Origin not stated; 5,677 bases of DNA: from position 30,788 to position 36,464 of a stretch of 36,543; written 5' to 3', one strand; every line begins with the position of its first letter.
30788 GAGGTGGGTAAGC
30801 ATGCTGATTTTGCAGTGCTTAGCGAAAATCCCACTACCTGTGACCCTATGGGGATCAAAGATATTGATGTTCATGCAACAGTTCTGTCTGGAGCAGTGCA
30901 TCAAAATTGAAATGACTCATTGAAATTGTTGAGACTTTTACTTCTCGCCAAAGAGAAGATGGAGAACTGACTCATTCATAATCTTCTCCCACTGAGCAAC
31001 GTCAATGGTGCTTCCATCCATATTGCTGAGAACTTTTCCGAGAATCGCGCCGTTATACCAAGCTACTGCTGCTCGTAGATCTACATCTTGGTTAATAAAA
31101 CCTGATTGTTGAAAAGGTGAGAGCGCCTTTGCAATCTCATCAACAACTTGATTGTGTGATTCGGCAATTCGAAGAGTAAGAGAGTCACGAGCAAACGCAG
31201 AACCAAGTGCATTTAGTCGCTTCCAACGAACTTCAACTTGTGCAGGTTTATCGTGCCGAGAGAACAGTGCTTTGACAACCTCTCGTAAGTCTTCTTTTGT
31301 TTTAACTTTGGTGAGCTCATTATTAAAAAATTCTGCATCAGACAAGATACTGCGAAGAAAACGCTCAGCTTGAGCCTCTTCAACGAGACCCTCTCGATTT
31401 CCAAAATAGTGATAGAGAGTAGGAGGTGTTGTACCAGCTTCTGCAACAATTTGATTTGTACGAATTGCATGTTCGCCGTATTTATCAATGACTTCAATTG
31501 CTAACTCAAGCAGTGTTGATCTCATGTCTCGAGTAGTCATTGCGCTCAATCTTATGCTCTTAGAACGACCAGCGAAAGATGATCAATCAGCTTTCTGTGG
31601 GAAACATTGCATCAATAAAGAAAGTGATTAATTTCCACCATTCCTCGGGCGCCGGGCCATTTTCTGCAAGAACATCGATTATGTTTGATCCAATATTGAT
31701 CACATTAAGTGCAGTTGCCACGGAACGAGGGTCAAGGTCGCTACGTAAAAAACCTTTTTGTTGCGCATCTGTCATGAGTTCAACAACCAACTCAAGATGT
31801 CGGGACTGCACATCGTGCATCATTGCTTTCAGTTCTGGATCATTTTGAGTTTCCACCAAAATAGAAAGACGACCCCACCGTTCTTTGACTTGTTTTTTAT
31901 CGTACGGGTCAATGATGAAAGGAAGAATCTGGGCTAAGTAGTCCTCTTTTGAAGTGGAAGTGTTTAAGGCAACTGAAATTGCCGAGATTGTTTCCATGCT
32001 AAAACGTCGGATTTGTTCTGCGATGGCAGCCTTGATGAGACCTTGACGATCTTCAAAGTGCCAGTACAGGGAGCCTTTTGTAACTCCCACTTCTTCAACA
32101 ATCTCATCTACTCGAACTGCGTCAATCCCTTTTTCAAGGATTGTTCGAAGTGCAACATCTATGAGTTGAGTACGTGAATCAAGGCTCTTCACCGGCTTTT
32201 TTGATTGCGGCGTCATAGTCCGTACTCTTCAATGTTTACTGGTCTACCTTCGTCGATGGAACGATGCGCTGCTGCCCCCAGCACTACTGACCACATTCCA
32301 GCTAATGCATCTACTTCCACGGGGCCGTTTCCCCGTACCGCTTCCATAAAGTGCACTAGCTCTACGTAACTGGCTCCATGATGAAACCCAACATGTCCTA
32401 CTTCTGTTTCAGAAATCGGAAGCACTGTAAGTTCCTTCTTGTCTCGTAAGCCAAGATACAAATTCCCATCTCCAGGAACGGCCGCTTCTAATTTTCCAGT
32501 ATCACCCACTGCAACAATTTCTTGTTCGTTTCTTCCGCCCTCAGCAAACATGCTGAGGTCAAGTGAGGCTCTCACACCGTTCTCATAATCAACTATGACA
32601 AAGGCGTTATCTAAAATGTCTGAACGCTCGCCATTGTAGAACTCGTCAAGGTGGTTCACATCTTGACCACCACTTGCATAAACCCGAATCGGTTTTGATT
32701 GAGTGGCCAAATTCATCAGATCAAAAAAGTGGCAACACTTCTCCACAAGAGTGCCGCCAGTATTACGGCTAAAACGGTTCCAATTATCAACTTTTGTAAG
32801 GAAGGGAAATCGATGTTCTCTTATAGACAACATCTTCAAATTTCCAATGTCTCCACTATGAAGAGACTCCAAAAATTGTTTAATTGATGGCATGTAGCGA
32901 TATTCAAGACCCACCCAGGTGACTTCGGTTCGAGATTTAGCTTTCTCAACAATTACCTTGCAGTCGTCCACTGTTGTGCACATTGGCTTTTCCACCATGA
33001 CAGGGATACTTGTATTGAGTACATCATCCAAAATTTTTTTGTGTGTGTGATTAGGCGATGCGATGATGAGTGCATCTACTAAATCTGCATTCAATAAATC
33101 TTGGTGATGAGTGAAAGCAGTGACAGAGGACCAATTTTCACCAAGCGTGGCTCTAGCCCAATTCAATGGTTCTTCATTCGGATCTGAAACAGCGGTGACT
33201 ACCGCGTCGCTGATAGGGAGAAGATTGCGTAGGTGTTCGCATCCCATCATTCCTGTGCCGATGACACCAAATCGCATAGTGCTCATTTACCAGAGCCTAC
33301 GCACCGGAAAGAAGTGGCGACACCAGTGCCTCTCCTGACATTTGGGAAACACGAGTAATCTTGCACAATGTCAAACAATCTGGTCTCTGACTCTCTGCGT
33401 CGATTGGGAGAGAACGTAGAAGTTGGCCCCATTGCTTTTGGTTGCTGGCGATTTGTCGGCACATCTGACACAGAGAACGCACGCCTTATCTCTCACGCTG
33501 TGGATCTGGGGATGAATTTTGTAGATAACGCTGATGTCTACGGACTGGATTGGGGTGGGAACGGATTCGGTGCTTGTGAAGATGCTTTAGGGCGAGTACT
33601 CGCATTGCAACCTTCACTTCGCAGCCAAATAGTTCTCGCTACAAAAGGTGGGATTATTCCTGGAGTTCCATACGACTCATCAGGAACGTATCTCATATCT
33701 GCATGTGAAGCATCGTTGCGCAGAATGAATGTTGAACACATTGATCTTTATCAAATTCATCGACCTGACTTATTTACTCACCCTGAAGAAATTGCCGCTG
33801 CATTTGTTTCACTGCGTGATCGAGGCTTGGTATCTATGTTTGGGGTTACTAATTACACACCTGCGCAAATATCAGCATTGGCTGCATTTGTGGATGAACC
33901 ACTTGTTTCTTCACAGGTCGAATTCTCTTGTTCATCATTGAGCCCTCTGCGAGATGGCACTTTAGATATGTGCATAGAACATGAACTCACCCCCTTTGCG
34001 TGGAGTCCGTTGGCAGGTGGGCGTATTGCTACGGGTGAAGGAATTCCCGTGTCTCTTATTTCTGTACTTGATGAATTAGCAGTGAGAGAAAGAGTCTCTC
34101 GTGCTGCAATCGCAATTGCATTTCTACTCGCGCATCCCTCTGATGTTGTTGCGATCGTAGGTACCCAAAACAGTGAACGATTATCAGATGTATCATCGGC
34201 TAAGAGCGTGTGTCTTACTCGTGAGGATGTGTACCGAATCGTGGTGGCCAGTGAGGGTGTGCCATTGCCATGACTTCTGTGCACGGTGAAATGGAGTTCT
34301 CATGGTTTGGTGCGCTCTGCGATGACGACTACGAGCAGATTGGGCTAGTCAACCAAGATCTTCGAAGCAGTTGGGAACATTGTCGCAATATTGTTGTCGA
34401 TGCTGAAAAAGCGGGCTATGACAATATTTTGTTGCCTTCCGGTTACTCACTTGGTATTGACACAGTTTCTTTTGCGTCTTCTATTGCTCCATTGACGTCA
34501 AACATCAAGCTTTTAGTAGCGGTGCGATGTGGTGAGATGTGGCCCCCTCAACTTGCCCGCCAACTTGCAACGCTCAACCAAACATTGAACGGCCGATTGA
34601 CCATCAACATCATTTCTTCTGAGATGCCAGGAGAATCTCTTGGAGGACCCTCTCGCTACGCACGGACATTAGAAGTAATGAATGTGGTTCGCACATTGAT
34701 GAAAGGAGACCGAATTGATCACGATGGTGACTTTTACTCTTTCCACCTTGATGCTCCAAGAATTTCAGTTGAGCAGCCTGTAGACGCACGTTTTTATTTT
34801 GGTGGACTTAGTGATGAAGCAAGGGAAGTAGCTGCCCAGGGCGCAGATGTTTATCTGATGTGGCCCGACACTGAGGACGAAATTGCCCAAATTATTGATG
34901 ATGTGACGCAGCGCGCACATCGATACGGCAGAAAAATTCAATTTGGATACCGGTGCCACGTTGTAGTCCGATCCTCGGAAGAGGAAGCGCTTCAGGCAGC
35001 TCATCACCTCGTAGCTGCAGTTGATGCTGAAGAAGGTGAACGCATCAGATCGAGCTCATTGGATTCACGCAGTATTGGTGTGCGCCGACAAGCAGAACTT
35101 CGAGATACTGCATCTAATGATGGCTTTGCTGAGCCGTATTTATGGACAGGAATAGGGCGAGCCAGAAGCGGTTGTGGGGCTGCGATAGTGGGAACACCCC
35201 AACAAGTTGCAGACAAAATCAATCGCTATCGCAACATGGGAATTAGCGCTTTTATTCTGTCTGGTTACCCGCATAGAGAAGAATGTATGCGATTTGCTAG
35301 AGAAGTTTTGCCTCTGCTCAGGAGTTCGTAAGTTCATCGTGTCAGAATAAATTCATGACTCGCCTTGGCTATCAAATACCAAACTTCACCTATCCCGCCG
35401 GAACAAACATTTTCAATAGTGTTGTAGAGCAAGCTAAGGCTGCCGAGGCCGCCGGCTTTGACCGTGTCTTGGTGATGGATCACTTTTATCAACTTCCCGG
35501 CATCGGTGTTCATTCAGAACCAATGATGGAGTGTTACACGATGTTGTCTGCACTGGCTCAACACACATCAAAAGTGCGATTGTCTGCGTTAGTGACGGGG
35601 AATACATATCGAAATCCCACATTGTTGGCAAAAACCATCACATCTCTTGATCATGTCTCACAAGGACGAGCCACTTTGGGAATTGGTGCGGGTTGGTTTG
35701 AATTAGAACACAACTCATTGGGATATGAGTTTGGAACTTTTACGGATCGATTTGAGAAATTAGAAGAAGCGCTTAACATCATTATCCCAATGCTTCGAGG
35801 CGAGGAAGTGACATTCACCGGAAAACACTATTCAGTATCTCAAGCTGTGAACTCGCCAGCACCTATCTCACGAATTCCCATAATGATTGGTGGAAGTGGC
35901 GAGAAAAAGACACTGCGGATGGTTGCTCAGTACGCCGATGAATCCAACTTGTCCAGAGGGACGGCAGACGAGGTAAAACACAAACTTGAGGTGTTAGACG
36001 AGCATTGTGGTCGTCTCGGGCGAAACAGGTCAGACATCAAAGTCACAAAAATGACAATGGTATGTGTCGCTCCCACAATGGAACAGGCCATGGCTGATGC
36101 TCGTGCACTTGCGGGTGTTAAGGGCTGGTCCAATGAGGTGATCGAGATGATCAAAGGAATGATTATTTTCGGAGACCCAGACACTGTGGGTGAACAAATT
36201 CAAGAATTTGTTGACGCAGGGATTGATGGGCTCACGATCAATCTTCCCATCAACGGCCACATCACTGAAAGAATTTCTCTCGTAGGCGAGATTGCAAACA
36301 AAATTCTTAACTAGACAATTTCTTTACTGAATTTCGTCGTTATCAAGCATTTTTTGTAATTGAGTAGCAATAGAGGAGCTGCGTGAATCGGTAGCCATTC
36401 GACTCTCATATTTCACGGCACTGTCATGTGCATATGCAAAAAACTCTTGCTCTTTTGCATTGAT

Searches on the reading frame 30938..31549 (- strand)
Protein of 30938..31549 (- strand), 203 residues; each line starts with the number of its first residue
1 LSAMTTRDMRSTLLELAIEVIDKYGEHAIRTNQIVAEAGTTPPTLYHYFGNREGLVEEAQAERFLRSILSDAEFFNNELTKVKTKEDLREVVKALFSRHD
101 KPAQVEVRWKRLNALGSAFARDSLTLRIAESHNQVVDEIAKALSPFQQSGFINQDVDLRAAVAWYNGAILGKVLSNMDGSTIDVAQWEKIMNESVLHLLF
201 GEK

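Call 4: search_protein_families(library=pfam, proteins=[window:30938-31549:-])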
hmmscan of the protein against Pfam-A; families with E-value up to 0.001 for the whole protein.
window:30938-31549:- (203 aa): 1 family
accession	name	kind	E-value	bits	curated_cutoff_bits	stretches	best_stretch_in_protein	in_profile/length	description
PF00440.29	TetR_N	-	3.3e-12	46.4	24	1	13-59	1-47/47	Bacterial regulatory proteins, tetR family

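Call 45: search_protein_families(library=ncbifam, proteins=[window:30938-31549:-], max_evalue=0.01)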
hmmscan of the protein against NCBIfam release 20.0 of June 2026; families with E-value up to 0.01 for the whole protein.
window:30938-31549:- (203 aa): 14 families
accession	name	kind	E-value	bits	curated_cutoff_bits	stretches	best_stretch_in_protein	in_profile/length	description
NF001978.0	PRK00767.1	equivalog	6.9e-09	35.8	118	1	10-109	11-108/197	transcriptional regulator BetI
TIGR03384.1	betaine_BetI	equivalog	8.5e-09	35.4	201.3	1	10-109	10-106/189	choline-binding transcriptional repressor BetI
NF051852.1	efflux_TF_MtrR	exception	3.1e-07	30.4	280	1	9-195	11-197/205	multidrug efflux system transcriptional repressor MtrR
NF053878.1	FATransRegFadRBac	equivalog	2.9e-06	27.2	200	1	12-161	7-149/190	fatty acid metabolism transcriptional regulator FadR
NF041196.1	ScbR_bind_reg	equivalog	3e-05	24.3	150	1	10-196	8-186/191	ScbR family autoregulator-binding transcription factor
NF037937.1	septum_RefZ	equivalog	7.8e-05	22.6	180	1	12-129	3-119/195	forespore capture DNA-binding protein RefZ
NF050111.1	TransRegSACE7040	equivalog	0.00011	22.1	250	1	10-59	3-52/186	SACE_7040 family transcriptional regulator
NF058643.1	TranRegCurRPseudo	equivalog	0.00011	22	300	1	7-167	6-164/193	TetR family transcriptional repressor CurR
TIGR03613.1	RutR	equivalog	0.00069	19.5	368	1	9-85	9-84/202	pyrimidine utilization regulatory protein R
NF053731.1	TransRegFasRMycb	equivalog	0.00071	19.4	330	1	6-101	9-101/199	HTH-type transcriptional activator FasR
NF010319.1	PRK13756.1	equivalog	0.0013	18.7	265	1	10-67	4-60/199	tetracycline resistance transcriptional repressor TetR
NF011584.0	PRK15008.1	equivalog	0.0023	17.8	230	1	9-83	19-92/212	HTH-type transcriptional regulator RutR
NF051457.1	acryl_TF_AcuR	equivalog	0.006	15.9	247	0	5-92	14-102/204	acrylate utilization transcriptional regulator AcuR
NF008587.1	PRK11552.1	equivalog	0.0082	15.9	365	0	8-57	7-55/213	transcriptional regulator CecR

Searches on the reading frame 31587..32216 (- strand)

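Call 4: search_protein_families(library=pfam, proteins=[window:31587-32216:-])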
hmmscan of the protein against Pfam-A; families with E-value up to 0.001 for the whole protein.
window:31587-32216:- (209 aa): 4 families
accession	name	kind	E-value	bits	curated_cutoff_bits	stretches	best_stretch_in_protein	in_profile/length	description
PF00440.29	TetR_N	-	2.2e-14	53.4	24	1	18-64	1-47/47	Bacterial regulatory proteins, tetR family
PF16925.10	TetR_C_13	-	5.6e-05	23.9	27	0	125-187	37-99/109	Tetracyclin repressor-like, C-terminal domain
PF13977.11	TetR_C_6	-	7.6e-05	23.3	27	1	117-205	27-114/115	BetI-type transcriptional repressor, C-terminal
PF16859.10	TetR_C_11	-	0.00022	22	32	1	119-170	34-86/113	Tetracyclin repressor-like, C-terminal domain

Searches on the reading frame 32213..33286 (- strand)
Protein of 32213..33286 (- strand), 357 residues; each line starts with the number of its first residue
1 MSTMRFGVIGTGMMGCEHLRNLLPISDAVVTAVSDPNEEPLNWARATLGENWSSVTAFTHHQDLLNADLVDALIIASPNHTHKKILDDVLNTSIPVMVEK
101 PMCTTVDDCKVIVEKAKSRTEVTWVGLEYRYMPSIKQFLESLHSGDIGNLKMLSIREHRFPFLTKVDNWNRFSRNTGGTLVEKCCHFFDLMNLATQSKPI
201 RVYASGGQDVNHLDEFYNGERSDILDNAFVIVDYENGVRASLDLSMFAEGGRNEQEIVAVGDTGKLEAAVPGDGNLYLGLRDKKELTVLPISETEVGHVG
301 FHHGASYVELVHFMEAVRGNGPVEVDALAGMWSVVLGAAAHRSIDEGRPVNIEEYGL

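Call 9: search_protein_families(library=pfam, proteins=[window:32213-33286:-])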
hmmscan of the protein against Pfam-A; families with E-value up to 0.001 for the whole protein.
window:32213-33286:- (357 aa): 3 families
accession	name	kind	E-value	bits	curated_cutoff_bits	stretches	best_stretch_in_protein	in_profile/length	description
PF02894.22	GFO_IDH_MocA_C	-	7.2e-28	98.3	22.9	1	142-352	4-218/218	Oxidoreductase family, C-terminal alpha/beta domain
PF01408.29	GFO_IDH_MocA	-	8.1e-24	85.1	24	1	4-126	1-119/120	Oxidoreductase family, NAD-binding Rossmann fold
PF22725.1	GFO_IDH_MocA_C3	-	6.1e-17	62.2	27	1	140-267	6-124/124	GFO/IDH/MocA C-terminal domain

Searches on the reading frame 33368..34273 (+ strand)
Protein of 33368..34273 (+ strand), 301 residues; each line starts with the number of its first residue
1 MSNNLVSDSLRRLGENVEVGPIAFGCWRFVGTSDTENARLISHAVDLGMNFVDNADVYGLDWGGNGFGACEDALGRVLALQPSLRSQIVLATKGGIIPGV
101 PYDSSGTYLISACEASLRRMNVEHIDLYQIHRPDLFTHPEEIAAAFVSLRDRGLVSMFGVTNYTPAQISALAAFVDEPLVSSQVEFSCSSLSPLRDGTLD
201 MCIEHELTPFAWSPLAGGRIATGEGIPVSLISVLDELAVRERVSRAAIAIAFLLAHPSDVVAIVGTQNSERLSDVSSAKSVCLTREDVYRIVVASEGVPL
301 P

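Call 9: search_protein_families(library=pfam, proteins=[window:33368-34273:+])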
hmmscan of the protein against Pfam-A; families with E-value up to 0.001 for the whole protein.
window:33368-34273:+ (301 aa): 1 family
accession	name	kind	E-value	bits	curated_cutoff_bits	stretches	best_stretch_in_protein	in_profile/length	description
PF00248.27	Aldo_ket_red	-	9.2e-45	153.4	24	1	21-291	1-286/291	Aldo/keto reductase family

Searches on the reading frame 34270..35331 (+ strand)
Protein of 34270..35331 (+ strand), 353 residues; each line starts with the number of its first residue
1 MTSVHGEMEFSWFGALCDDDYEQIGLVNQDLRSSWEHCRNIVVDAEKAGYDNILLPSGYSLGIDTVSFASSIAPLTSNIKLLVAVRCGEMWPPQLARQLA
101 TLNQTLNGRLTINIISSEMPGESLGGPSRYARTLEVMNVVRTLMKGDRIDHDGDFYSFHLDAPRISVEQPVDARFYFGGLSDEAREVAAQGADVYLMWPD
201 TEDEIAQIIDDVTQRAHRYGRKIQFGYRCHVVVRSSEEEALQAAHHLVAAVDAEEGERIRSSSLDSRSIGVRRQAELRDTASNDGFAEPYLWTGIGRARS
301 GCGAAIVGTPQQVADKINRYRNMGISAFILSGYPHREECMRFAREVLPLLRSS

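Call 9: search_protein_families(library=pfam, proteins=[window:34270-35331:+])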
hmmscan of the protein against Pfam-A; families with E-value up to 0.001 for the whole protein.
window:34270-35331:+ (353 aa): 1 family
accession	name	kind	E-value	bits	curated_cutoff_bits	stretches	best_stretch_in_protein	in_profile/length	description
PF00296.26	Bac_luciferase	-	6e-51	174.1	27.9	1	33-326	20-313/314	Luciferase-like monooxygenase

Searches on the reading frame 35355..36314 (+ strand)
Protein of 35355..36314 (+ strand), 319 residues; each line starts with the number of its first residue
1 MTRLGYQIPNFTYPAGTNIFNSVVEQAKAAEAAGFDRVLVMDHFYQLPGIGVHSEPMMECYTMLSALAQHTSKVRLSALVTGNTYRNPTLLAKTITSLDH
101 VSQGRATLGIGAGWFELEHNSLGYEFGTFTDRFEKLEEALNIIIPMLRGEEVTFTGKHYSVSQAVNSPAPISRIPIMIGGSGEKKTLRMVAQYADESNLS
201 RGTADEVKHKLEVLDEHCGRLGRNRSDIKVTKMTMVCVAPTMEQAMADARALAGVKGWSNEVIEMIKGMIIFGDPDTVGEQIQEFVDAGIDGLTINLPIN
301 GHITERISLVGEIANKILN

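Call 78: search_protein_families(library=pfam, proteins=[window:35355-36314:+])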
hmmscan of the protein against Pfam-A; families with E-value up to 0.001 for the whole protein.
window:35355-36314:+ (319 aa): 1 family
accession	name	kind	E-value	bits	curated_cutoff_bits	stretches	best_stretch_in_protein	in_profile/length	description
PF00296.26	Bac_luciferase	-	8.1e-57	193.4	27.9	1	18-291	20-313/314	Luciferase-like monooxygenase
